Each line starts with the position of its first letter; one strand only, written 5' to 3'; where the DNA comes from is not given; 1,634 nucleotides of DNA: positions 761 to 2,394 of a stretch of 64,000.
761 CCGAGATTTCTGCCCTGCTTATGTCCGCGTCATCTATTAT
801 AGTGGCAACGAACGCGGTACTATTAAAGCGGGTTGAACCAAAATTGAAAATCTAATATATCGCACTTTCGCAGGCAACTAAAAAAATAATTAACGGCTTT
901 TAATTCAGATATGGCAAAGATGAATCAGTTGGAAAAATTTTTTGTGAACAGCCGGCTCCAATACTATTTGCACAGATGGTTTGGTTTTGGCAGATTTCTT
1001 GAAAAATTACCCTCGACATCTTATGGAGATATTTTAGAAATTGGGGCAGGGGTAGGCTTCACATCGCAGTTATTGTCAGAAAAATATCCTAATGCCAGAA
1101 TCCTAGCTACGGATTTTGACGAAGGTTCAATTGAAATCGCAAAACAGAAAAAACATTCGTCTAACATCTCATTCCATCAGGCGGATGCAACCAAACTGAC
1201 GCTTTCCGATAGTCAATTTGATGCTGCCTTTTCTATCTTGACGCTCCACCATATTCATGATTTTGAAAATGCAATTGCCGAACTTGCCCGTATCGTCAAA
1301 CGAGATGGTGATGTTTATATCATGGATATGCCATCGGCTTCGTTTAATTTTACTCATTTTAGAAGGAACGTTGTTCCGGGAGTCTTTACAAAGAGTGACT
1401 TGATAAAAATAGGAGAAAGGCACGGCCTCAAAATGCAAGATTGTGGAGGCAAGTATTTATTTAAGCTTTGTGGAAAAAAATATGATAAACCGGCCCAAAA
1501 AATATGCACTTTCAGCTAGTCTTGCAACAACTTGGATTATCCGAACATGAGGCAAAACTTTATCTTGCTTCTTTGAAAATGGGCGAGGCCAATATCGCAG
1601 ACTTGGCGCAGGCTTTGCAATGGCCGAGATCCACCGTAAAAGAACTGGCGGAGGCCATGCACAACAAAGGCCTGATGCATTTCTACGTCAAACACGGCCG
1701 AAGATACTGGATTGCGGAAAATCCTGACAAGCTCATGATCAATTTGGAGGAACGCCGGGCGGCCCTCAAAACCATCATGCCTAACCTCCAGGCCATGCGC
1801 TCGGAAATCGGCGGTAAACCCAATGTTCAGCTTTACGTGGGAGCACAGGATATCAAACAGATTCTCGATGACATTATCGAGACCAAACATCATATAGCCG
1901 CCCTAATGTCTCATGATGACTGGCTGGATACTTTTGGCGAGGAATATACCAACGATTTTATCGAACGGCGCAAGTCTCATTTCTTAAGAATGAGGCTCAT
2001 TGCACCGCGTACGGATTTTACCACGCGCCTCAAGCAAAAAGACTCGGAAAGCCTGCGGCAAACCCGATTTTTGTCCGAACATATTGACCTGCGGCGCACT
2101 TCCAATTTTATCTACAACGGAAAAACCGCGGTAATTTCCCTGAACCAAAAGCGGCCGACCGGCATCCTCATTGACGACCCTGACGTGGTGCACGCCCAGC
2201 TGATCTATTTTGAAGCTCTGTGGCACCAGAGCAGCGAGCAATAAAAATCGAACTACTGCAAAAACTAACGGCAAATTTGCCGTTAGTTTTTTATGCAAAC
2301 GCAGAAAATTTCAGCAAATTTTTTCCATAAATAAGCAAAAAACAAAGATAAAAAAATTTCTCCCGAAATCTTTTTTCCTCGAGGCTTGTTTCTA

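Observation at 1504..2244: Six TrmB-family paralogues in 64 kb, each heading or neighbouring a small accessory gene set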

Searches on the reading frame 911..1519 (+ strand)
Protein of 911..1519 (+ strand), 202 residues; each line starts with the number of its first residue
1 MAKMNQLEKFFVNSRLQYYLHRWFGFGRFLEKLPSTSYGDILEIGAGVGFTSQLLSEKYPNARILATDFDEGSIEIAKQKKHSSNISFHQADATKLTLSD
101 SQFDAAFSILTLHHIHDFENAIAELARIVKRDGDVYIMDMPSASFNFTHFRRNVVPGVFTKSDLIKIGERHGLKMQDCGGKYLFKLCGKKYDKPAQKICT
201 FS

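Call 76: search_protein_families(library=ncbifam, proteins=[window:911-1519:+], max_evalue=0.01)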
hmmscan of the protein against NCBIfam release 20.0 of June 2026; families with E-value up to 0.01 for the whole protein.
window:911-1519:+ (202 aa): 44 families (the best 25 are shown)
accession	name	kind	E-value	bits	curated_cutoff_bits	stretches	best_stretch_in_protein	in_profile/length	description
TIGR02072.1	BioC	equivalog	3.5e-20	72.9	184.95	1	30-135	27-130/244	malonyl-ACP O-methyltransferase BioC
TIGR01934.1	MenG_MenH_UbiE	subfamily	5.4e-15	55.3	158.35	1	29-148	31-152/223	ubiquinone/menaquinone biosynthesis methyltransferase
NF001244.0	PRK00216.1-5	equivalog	2.9e-14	52.9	216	1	31-145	42-161/236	bifunctional demethylmenaquinone methyltransferase/2-methoxy-6-polyprenyl-1,4-benzoquinol methylase UbiE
NF045667.1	MTase_DVU1556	equivalog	2.7e-12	46.6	155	1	34-174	19-161/213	DVU_1556 family methyltransferase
NF001241.0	PRK00216.1-2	equivalog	4.5e-12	46.1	327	1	39-144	53-154/231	demethylmenaquinone methyltransferase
NF052510.1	methyltran_MpqE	exception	7.6e-11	41.8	335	1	29-140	38-154/234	methyl-plastoquinone biosynthesis methyltransferase MpqE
NF007610.0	PRK10258.1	equivalog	1.1e-10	41.3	342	1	29-141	34-142/251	malonyl-ACP O-methyltransferase BioC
NF045825.1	FAmtase_mtf2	equivalog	1.8e-10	40.5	400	1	41-142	62-163/248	fatty-acid O-methyltransferase Mtf2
NF045823.1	PthPhpthDimycoMt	equivalog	9.4e-10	38.1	300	1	40-140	69-169/256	phthiotriol/phenolphthiotriol dimycocerosates methyltransferase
NF002463.0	PRK01683.1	equivalog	1.8e-09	37.6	297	1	29-151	23-141/258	trans-aconitate 2-methyltransferase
NF040539.1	AST_met_ArsM_2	exception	2e-09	37.7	240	1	30-136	49-162/262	putative arsinothricin biosynthesis methyltransferase ArsM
TIGR01983.1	UbiG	equivalog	8.2e-09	35.1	102.95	1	36-138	48-152/228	bifunctional 2-polyprenyl-6-hydroxyphenol methylase/3-demethylubiquinol 3-O-methyltransferase UbiG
NF043040.1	corrin_prot_MT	hypoth_equivalog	1.9e-08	34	180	1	39-140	43-150/216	corrinoid protein-associated methyltransferase CpaM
NF004851.0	PRK06202.1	equivalog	2.4e-08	33.7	243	1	40-119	63-146/237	hypothetical protein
NF001240.0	PRK00216.1-1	equivalog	1.5e-07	30.8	378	1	40-140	66-171/251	bifunctional demethylmenaquinone methyltransferase/2-methoxy-6-polyprenyl-1,4-benzoquinol methylase UbiE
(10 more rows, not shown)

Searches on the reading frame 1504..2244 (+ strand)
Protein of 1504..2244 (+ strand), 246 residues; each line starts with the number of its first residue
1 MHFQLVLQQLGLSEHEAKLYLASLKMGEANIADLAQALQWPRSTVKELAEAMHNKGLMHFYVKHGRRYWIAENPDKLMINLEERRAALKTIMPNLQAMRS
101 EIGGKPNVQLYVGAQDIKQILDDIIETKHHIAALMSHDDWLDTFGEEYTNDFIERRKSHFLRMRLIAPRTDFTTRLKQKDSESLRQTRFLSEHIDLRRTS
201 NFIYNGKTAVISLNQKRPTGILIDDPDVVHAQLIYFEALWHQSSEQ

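Call 4: search_protein_families(library=pfam, proteins=[window:1504-2244:+], max_evalue=0.01)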
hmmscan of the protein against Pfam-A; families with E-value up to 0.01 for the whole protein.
window:1504-2244:+ (246 aa): 3 families
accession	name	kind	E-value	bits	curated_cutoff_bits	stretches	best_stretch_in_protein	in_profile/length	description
PF01978.25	TrmB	-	1.5e-09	38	25.6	1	7-59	1-53/68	Sugar-specific transcriptional regulator TrmB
PF09904.15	HTH_43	-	0.0013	19.1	27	1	18-67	9-59/89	Winged helix-turn helix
PF09339.16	HTH_IclR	-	0.0015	18.7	22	1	27-57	17-47/52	IclR helix-turn-helix domain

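Call 9: find_encoding_contigs(protein=window:1504-2244:+, flank=10000, max_places=4)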
Protein window:1504-2244:+ (246 aa): 11 contigs read that carry it; 4 places shown.
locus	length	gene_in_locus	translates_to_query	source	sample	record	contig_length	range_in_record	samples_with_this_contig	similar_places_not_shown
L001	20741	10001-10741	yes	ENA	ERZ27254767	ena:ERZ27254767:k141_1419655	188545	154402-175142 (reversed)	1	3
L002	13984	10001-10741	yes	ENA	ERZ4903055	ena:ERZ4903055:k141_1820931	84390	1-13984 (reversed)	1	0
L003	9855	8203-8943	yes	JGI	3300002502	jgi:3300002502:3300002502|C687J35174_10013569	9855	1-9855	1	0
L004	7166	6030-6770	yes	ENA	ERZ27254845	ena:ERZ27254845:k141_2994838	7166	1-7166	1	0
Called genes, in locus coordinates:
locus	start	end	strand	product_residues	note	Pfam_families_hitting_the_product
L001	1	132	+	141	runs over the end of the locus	PF04138:GtrA_DPMS_TM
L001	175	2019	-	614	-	PF07690:MFS_1, PF11700:ATG22, PF07690:MFS_1, PF00300:His_Phos_1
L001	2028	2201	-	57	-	-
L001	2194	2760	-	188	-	-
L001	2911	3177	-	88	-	PF00403:HMA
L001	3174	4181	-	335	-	PF00512:HisKA, PF02518:HATPase_c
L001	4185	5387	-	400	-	PF08495:FIST, PF10442:FIST_C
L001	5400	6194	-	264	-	PF00072:Response_reg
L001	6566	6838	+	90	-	PF02583:Trns_repr_metal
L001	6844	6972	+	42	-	-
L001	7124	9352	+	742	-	PF19335:HMBD, PF00122:E1-E2_ATPase, PF00702:Hydrolase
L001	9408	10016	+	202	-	PF01209:Ubie_methyltran, PF13489:Methyltransf_23, PF05175:MTS (weak), PF13847:Methyltransf_31, PF08241:Methyltransf_11, PF08242:Methyltransf_12, PF13649:Methyltransf_25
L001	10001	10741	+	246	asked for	PF01978:TrmB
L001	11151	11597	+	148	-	PF01894:YjbQ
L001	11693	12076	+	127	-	-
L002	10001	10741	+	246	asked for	PF01978:TrmB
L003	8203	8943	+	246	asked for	PF01978:TrmB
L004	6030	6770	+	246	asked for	PF01978:TrmB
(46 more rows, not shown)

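Call 76: search_protein_families(library=ncbifam, proteins=[window:1504-2244:+], max_evalue=0.01)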
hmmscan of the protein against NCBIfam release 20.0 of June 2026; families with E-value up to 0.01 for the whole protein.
window:1504-2244:+ (246 aa): 3 families
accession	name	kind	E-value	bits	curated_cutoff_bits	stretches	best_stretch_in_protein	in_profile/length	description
NF047390.1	TransRegTrmBL1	equivalog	0.00015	20.8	650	1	7-83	10-85/341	HTH-type sugar sensing transcriptional regulator TrmBL1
NF047392.1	TransRegTrmBHalo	equivalog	0.001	18.1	500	1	5-148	11-151/349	HTH-type sugar sensing transcriptional regulator TrmB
TIGR01884.1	cas_HTH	subfamily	0.0051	16.2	60.2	1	4-70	132-198/202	CRISPR-associated CARF protein Csa3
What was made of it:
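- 911..1519 (+): UbiE/BioC-type SAM methyltransferase. Its 3' end overlaps the TrmB1 start by 16 nt. It lies downstream of csoR-copA. Pfam families in call 9; NCBIfam matches in call 76.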
